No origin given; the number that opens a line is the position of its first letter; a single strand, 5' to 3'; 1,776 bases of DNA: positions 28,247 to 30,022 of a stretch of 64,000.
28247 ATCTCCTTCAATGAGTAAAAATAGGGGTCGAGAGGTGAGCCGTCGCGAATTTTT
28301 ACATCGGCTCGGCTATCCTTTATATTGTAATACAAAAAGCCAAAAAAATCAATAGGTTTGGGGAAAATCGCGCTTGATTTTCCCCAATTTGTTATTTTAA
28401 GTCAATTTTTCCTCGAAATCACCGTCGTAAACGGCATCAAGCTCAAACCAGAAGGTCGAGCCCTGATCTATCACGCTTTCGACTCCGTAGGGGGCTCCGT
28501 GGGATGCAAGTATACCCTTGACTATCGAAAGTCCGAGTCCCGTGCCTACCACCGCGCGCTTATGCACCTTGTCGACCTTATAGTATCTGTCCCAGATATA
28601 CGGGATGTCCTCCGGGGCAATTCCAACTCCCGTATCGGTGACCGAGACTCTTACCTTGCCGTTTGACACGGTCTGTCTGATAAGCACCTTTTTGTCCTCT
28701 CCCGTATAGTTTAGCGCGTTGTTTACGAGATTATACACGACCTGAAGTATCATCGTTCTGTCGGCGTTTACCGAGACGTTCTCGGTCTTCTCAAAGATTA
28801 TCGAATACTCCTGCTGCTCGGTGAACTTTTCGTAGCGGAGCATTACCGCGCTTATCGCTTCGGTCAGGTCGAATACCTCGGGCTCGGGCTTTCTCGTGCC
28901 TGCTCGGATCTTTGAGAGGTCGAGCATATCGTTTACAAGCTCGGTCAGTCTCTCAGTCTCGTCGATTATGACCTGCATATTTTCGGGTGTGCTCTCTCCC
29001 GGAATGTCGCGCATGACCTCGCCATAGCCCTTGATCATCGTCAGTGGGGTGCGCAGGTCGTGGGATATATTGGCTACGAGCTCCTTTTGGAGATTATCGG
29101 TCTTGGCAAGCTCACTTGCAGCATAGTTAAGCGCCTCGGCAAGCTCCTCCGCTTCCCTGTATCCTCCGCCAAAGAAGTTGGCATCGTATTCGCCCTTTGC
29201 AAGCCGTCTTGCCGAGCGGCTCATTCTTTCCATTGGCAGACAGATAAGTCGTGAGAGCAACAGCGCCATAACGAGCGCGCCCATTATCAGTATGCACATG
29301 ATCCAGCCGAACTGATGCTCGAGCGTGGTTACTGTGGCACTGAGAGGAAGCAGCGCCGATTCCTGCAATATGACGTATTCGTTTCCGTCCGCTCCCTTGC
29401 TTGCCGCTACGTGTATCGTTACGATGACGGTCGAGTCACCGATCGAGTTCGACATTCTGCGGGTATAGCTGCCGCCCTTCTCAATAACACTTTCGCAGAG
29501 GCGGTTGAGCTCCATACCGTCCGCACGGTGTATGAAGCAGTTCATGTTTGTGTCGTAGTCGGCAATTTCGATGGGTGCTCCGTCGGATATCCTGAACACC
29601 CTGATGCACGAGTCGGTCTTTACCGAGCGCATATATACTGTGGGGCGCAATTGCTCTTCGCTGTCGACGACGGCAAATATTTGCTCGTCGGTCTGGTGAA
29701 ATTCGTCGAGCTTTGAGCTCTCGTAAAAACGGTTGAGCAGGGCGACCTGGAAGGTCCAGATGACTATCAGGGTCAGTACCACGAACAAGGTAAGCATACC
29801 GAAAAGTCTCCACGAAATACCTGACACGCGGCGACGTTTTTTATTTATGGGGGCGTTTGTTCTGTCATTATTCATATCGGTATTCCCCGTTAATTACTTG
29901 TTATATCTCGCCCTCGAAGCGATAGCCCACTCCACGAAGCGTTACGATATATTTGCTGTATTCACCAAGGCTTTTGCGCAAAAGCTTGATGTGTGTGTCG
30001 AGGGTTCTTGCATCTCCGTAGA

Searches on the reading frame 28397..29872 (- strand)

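Call 85: search_protein_families(library=pfam, proteins=[window:28397-29872:-], max_evalue=0.00001)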
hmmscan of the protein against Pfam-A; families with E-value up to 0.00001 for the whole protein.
window:28397-29872:- (491 aa): 2 families
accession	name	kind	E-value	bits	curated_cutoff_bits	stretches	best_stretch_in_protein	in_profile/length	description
PF02518.31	HATPase_c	-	1.5e-22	80.5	26.4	1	371-479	2-108/111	Histidine kinase-, DNA gyrase B-, and HSP90-like ATPase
PF00512.31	HisKA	-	1.5e-19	70.2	26.9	1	262-325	2-66/66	His Kinase A (phospho-acceptor) domain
